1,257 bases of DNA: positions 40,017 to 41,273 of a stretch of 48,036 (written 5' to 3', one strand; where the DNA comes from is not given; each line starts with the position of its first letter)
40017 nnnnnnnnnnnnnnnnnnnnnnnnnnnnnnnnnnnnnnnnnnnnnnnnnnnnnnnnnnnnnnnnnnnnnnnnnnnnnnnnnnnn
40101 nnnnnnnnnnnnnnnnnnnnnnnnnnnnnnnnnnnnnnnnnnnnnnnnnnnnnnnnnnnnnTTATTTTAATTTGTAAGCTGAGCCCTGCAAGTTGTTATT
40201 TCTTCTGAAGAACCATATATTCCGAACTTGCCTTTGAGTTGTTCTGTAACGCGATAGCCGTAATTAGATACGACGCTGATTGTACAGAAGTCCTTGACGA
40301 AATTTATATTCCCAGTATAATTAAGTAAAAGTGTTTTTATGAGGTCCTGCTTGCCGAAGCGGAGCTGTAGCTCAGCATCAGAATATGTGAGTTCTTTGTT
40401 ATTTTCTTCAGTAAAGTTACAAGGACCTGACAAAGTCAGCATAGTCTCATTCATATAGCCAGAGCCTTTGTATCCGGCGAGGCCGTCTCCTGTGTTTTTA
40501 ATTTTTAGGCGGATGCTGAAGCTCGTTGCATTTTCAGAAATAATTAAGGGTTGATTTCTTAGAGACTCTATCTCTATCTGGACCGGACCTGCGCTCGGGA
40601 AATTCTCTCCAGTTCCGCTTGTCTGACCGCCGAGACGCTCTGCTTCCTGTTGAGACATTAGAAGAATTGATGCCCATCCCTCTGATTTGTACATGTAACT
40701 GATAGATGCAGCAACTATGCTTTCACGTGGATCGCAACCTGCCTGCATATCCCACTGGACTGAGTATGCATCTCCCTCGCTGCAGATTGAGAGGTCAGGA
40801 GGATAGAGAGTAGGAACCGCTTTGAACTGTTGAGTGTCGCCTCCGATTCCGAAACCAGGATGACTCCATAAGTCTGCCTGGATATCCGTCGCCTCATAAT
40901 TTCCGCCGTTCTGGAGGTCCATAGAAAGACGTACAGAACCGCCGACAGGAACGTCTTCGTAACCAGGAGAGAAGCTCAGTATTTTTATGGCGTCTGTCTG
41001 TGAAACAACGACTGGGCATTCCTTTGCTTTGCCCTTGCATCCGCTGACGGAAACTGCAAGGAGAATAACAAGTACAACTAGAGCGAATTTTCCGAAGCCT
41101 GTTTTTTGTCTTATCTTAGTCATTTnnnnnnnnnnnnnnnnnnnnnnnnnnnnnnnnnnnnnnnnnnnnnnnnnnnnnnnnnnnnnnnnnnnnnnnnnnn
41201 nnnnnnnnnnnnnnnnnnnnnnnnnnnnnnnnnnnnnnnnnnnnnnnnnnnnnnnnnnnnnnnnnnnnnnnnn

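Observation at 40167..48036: Tandem array of at least 7 diverged paralogous surface proteins: candidate undescribed DPANN cell-surface/host-contact apparatus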

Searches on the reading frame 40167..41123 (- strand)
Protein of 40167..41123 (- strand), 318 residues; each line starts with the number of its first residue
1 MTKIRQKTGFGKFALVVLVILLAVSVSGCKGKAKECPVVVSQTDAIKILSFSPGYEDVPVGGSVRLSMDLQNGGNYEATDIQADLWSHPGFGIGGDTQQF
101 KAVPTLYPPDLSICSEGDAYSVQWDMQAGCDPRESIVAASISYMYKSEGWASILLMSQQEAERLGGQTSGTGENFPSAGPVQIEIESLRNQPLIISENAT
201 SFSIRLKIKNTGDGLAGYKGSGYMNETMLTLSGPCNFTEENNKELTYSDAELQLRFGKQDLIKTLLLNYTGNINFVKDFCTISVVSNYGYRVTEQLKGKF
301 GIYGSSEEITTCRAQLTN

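Call 4: search_protein_families(library=pfam, proteins=[window:40167-41123:-], max_evalue=1)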
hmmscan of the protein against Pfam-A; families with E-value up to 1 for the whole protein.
window:40167-41123:- (318 aa): 1 family
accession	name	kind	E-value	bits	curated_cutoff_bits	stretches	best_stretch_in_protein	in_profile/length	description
PF00801.26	PKD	-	0.19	12.2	23.5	1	112-149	20-57/80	PKD domain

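Call 10: find_homologous_proteins(query=A1, max_evalue=0.001)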
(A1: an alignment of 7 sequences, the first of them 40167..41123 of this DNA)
Query A1 (7 sequences) (318 aa, profile of the alignment): 11 proteins with E <= 0.001 among 8000 candidates. Only proteins of 162 to 839 residues were searched: fused or split forms outside these lengths cannot appear, so this answer is no evidence that the protein stands alone or is whole; lengths 'longer' or 'shorter' looks for them.
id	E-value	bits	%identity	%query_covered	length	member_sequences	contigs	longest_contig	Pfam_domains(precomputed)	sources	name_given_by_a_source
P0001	5.4e-101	356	100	100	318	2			-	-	-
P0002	1.2e-98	348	90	100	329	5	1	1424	-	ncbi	-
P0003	3.3e-97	344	94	100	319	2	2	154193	-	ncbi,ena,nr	ncbi:TPA: hypothetical protein H1008_02740 [archaeon]|nr:hypothetical protein [Candidatus Undinarcha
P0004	3.8e-97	343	22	83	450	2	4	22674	-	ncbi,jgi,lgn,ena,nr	ncbi:MAG: hypothetical protein QGI80_00040 [archaeon]|jgi:hypothetical protein|nr:hypothetical prote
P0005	4.3e-97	343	22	83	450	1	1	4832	-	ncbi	-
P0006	1.7e-96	341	95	76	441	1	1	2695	-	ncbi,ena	-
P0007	6.2e-96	339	92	76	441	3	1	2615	-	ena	-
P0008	4.7e-91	323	21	95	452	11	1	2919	-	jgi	jgi:hypothetical protein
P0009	8.9e-50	188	32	8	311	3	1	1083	-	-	-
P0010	6.5e-44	168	44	93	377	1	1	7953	-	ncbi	-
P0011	9.6e-10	56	80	30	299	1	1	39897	-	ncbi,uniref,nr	ncbi:TPA: hypothetical protein H1011_00545 [archaeon]|uniref:Uncharacterized protein n=1 Tax=Candida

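Call 14: find_encoding_contigs(protein=P0003, flank=10000, max_places=4)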
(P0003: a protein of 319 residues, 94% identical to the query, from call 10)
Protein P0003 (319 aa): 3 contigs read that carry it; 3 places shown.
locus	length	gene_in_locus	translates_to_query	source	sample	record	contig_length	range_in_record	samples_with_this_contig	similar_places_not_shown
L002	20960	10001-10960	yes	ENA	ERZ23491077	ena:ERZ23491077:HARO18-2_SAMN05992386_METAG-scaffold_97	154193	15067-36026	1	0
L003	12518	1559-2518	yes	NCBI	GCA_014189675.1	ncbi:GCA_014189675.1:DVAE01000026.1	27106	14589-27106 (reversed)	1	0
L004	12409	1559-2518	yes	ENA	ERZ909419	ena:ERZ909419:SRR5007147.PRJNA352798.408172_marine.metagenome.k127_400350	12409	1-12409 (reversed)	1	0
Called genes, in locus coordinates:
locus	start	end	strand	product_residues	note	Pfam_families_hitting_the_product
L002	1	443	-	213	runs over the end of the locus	-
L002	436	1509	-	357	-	PF26356:Pelota_N, PF03464:eRF1_2, PF03465:eRF1_3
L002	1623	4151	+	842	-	-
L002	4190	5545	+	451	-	-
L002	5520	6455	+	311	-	-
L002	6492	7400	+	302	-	-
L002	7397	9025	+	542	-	PF07588:DUF1554 (faint)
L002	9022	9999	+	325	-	-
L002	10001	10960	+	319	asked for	-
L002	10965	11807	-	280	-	PF09754:PAC2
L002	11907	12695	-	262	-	PF00575:S1, PF23459:S1_RRP5 (faint), PF07541:EIF_2_alpha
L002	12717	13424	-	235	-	-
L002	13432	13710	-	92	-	PF00935:Ribosomal_L44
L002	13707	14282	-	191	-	PF05916:Sld5 (weak), PF22090:Gins51_C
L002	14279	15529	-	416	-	PF21686:LigD_Prim-Pol (weak), PF01896:DNA_primase_S (weak)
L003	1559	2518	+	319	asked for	-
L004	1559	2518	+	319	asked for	-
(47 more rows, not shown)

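Call 20: search_protein_representatives(alignment_id=A1)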
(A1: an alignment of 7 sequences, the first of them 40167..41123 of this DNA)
Query: 7 sequences, 314 profile positions. Proteins with E-value up to 0.001 (for the whole library): 2451; up to 1e-10: 982; up to 1e-30: 81. The best 150 are listed.
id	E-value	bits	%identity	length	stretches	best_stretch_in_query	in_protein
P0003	1.1e-97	343.5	-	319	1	3-313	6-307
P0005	1.4e-97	343.1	-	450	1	3-313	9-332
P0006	5.5e-97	341.1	-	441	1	3-313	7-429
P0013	8.7e-86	304.3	-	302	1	1-308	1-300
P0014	8.4e-85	301.1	-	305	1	1-308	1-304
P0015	1.6e-84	300.1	-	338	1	1-308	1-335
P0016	1.0e-82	294.2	-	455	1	1-308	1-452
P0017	3.8e-81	289.1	-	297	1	1-311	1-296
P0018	3.1e-76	272.9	-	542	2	1-230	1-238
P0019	3.8e-56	206.9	-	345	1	4-311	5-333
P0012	4.4e-55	203.5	-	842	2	92-311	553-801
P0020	1.9e-51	191.5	-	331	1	1-311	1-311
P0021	3.5e-51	190.6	-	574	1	4-311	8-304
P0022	4.0e-51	190.4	-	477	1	1-311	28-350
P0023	2.4e-50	187.9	-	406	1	11-313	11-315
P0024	3.2e-50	187.5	-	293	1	1-304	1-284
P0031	1.5e-46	175.4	-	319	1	1-306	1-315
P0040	1.5e-43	165.5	-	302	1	1-303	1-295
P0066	5.5e-37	144.0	-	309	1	1-299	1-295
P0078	3.2e-33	131.6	-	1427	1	10-303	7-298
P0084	6.0e-32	127.5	-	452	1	10-308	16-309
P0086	1.8e-31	125.9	-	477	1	1-308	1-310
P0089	1.1e-30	123.3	-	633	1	6-306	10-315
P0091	2.8e-30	122.0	-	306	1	1-304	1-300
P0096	9.3e-30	120.3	-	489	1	8-210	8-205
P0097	1.3e-29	119.8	-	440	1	1-237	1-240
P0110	7.9e-29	117.2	-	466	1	2-306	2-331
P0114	1.6e-28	116.2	-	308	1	1-306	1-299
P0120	4.4e-28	114.7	-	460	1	9-307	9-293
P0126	7.6e-28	114.0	-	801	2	9-234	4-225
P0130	1.6e-27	112.9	-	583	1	1-216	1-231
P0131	1.6e-27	112.9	-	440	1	2-306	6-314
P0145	5.8e-27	111.1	-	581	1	9-241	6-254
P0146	6.2e-27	111.0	-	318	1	1-307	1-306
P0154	2.1e-26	109.3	-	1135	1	10-229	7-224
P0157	3.2e-26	108.6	-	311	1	12-304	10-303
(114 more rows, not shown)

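Call 22: list_cluster_members(proteins=[P0020, P0024, P0031, P0040, P0066, P0091, P0114, P0146, P0078, P0157])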
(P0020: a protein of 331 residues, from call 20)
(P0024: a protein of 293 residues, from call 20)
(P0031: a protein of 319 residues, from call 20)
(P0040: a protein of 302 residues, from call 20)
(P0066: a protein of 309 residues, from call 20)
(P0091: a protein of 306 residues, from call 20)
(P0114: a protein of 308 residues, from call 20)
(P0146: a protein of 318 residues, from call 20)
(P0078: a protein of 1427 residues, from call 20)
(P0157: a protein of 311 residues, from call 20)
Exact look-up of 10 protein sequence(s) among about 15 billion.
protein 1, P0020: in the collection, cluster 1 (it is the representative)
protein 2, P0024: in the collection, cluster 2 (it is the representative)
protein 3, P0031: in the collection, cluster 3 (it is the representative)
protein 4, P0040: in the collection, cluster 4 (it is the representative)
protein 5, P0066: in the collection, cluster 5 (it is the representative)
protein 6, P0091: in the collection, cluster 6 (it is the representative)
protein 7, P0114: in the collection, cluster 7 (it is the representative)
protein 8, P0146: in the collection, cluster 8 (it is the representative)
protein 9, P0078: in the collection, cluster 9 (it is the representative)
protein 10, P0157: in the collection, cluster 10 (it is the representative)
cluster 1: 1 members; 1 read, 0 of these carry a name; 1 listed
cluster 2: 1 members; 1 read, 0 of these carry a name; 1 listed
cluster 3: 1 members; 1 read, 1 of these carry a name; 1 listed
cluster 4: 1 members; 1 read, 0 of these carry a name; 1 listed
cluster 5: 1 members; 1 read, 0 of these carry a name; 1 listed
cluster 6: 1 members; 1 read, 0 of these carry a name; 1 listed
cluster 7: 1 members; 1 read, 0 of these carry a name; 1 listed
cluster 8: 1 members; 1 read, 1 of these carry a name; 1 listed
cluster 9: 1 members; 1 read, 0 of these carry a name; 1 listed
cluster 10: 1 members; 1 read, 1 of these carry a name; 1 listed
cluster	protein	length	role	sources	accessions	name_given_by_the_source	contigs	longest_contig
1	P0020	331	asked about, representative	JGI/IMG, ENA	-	-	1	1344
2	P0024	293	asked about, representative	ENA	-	-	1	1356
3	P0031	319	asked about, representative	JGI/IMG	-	hypothetical protein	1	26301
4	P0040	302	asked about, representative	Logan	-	-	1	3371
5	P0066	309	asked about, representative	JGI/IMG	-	-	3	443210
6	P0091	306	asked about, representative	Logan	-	-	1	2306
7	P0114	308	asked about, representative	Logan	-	-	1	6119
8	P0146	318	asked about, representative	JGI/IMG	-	hypothetical protein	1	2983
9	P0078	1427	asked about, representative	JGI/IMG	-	-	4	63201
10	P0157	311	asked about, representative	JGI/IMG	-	hypothetical protein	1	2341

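Call 23: find_encoding_contigs(protein=P0066, flank=10000, max_places=2)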
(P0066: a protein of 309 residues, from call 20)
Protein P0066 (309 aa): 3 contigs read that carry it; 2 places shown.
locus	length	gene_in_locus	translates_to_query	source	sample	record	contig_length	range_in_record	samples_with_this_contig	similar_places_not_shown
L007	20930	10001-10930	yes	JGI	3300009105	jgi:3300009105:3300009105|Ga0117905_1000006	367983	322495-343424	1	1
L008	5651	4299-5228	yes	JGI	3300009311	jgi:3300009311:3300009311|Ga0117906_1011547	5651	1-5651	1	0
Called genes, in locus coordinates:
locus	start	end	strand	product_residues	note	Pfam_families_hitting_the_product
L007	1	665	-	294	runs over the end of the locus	PF01008:IF-2B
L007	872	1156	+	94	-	-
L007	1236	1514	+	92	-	-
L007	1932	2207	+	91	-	-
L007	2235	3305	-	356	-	PF26356:Pelota_N, PF03464:eRF1_2, PF03465:eRF1_3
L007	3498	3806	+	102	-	-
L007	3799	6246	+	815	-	-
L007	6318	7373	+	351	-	-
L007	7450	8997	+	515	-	-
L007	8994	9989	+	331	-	-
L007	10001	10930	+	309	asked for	-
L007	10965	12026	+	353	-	-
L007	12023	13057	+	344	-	-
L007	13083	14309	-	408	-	PF27218:MJ0043_C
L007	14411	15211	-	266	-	PF09754:PAC2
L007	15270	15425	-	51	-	PF04135:Nop10p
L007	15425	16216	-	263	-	PF00575:S1, PF07541:EIF_2_alpha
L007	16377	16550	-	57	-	PF01667:Ribosomal_S27e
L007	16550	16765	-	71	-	PF00935:Ribosomal_L44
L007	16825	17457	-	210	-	PF27418:GINS23_N (faint), PF22090:Gins51_C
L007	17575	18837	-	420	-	PF21686:LigD_Prim-Pol (faint), PF01896:DNA_primase_S, PF04104:DNA_primase_lrg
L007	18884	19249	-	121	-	PF05635:23S_rRNA_IVP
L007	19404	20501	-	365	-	PF01950:FBPase_3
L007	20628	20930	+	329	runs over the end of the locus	-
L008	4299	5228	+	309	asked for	-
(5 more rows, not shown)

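Call 24: find_encoding_contigs(protein=P0031, flank=10000, max_places=2)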
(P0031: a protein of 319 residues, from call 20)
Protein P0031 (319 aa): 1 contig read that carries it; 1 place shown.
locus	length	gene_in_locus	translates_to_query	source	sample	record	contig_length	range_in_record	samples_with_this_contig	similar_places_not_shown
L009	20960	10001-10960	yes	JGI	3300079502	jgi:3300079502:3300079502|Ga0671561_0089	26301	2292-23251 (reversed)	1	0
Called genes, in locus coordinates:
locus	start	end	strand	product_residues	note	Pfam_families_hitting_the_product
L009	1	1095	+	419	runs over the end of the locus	PF02788:RuBisCO_large_N, PF00016:RuBisCO_large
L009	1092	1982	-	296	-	PF01008:IF-2B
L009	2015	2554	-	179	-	-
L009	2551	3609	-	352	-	PF26356:Pelota_N, PF03464:eRF1_2, PF03465:eRF1_3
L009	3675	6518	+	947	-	-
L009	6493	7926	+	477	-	-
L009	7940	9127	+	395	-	-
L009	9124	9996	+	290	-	-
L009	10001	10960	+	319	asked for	-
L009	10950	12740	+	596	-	-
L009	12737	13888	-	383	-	PF27218:MJ0043_C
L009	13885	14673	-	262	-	PF09754:PAC2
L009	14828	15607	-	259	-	PF00575:S1, PF07541:EIF_2_alpha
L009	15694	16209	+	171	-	-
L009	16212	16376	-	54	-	PF01667:Ribosomal_S27e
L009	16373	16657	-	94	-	PF00935:Ribosomal_L44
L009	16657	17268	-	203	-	PF05916:Sld5 (weak), PF22090:Gins51_C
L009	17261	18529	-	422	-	PF21686:LigD_Prim-Pol (faint), PF01896:DNA_primase_S, PF04104:DNA_primase_lrg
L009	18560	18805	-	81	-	-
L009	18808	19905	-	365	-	PF01950:FBPase_3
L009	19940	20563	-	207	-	-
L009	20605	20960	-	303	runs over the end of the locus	PF01435:Peptidase_M48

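Call 30: search_protein_families(library=pfam, proteins=[P0012, P0078, L007:3799-6246:+, L009:3675-6518:+, L007:13083-14309:-], max_evalue=0.1)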
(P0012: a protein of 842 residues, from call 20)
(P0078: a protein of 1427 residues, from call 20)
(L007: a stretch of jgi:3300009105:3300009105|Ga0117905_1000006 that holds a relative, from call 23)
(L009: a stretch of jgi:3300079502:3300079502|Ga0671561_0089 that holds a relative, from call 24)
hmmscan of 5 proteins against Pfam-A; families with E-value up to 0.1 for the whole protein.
P0012 (842 aa): 0 families

P0078 (1427 aa): 0 families

L007:3799-6246:+ (815 aa): 1 family
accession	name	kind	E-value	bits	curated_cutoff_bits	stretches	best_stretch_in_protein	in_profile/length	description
PF24816.2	Ig_CFAP65__9th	-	0.044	14.2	24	0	408-448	64-103/170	Cilia- and flagella-associated protein 65-like, Ig-like domain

L009:3675-6518:+ (947 aa): 3 families
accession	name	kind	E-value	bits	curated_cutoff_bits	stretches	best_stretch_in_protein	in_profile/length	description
PF06570.16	DUF1129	-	0.0017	18.5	29.1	1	371-491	56-171/207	Protein of unknown function (DUF1129)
PF08201.16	BssC_TutF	-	0.0047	17.3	25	1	643-677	5-38/56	BssC/TutF protein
PF16326.10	ABC_tran_CTD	-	0.061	14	32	0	334-383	9-59/69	ABC transporter C-terminal domain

L007:13083-14309:- (408 aa): 1 family
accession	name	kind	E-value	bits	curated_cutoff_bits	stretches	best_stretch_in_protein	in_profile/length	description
PF18912.6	DZR_2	-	0.075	13.3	27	0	270-298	20-47/56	Double zinc ribbon domain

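Call 31: search_protein_families(library=ncbifam, proteins=[window:40167-41123:-, P0012], max_evalue=0.1)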
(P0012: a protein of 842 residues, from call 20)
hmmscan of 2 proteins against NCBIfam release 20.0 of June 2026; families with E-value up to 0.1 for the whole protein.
window:40167-41123:- (318 aa): 0 families

P0012 (842 aa): 1 family
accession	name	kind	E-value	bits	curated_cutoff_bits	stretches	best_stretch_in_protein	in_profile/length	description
NF011053.0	PRK14485.1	subfamily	0.032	12.4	1080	1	20-127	375-482/716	putative bifunctional cbb3-type cytochrome c oxidase subunit I/II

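Call 44: find_encoding_contigs(protein=P0078, flank=10000, max_places=2)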
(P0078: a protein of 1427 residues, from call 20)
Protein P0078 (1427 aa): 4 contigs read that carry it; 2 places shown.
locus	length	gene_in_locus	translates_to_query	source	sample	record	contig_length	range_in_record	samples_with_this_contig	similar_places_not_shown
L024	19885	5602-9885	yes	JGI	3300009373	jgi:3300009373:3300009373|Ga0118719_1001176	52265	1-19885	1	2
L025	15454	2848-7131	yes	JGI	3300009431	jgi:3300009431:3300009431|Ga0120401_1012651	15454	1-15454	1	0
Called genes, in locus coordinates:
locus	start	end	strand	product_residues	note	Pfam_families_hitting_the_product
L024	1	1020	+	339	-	?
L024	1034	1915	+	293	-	-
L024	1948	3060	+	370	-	-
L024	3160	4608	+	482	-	PF07588:DUF1554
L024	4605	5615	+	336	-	-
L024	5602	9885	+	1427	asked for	-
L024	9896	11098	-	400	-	PF27218:MJ0043_C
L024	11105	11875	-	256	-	PF09754:PAC2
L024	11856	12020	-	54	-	PF04135:Nop10p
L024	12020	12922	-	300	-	PF00575:S1, PF07541:EIF_2_alpha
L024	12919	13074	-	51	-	PF01667:Ribosomal_S27e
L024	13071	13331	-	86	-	-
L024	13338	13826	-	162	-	PF05916:Sld5 (weak), PF27418:GINS23_N (weak), PF22090:Gins51_C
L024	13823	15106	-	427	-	PF21686:LigD_Prim-Pol (weak), PF01896:DNA_primase_S (weak), PF04104:DNA_primase_lrg (weak)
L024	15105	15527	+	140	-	-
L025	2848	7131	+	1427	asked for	-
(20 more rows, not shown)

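Call 66: find_homologous_proteins(query=P0012, region=1-330, max_evalue=0.001)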
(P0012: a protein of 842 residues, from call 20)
Query P0012, residues 1-330 (330 aa): 5 proteins with E <= 0.001 among 8000 candidates. Only proteins of 463 to 1474 residues were searched: fused or split forms outside these lengths cannot appear, so this answer is no evidence that the protein stands alone or is whole; lengths 'longer' or 'shorter' looks for them.
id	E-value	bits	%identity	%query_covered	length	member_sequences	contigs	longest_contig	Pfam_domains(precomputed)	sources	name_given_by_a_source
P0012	1.3e-208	710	100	100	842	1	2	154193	-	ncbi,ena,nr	ncbi:TPA: hypothetical protein H1008_02550 [archaeon]|nr:hypothetical protein [Candidatus Undinarcha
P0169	4.7e-194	662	92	100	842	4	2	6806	-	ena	-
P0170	7.7e-184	628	89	100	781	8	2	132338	-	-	-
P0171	1.2e-176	605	85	100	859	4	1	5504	-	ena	-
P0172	2.5e-67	246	48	88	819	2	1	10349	-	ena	-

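Call 109: search_protein_families(library=pfam, proteins=[L009:10950-12740:+, L007:7450-8997:+, P0021, P0089, P0126, P0154, P0130, P0145], max_evalue=0.01)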
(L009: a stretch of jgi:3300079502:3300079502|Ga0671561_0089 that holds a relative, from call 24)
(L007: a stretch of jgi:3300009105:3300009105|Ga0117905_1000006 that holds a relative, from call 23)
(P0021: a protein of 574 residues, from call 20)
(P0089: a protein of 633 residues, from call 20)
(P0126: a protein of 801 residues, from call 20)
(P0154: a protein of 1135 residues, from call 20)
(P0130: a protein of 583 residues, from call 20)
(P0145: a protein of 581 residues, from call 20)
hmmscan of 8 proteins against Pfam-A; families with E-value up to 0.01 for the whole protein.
L009:10950-12740:+ (596 aa): 0 families

L007:7450-8997:+ (515 aa): 0 families

P0021 (574 aa): 0 families

P0089 (633 aa): 2 families
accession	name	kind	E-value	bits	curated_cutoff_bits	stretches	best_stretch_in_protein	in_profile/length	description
PF10633.15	NPCBM_assoc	-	2.9e-05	24.6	24.4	0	267-304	44-77/78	NPCBM-associated, NEW3 domain of alpha-galactosidase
PF02369.22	Big_1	-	0.00043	20.8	34.9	1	338-416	3-85/93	Bacterial Ig-like domain (group 1)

P0126 (801 aa): 1 family
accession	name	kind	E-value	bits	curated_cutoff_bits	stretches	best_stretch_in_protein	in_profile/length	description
PF07705.17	CARDB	-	0.0012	19.5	22.7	0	38-73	13-48/101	CARDB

P0154 (1135 aa): 1 family
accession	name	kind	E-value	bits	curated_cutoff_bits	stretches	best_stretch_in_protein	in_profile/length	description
PF07705.17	CARDB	-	0.0053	17.4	22.7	0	42-81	13-52/101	CARDB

P0130 (583 aa): 0 families

P0145 (581 aa): 0 families

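Call 113: search_protein_families(library=pfam, proteins=[P0084, P0086, P0110, P0120, P0096, P0097, P0131], max_evalue=0.001)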
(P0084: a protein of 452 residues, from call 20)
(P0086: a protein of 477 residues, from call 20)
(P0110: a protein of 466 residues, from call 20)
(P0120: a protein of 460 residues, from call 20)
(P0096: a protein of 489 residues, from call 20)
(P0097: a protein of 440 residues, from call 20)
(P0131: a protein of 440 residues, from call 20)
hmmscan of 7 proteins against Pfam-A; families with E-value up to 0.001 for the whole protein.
P0084 (452 aa): 0 families

P0086 (477 aa): 0 families

P0110 (466 aa): 1 family
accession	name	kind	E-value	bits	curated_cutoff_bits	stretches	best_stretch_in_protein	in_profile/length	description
PF07705.17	CARDB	-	0.00088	19.9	22.7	0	198-256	17-73/101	CARDB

P0120 (460 aa): 1 family
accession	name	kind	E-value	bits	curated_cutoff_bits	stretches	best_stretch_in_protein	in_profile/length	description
PF07705.17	CARDB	-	1.8e-06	28.5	22.7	0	45-85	13-51/101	CARDB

P0096 (489 aa): 1 family
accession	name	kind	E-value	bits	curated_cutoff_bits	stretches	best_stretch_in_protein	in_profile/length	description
PF08239.17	SH3_3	-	2.3e-26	92.2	27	2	350-405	2-54/54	Bacterial SH3 domain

P0097 (440 aa): 1 family
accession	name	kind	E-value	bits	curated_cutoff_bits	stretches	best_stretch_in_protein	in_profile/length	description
PF07705.17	CARDB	-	0.00011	22.8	22.7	0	47-83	11-47/101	CARDB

P0131 (440 aa): 0 families

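Call 114: find_encoding_contigs(protein=P0096, flank=8000, max_places=2)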
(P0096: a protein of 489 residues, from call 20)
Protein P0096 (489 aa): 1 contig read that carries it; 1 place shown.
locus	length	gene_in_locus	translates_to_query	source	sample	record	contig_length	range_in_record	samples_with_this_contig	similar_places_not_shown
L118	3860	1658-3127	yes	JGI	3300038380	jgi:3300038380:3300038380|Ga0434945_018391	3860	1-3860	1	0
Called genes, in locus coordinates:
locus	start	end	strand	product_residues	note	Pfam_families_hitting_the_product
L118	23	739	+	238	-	-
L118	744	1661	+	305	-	-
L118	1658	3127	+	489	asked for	PF08239:SH3_3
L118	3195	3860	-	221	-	PF27218:MJ0043_C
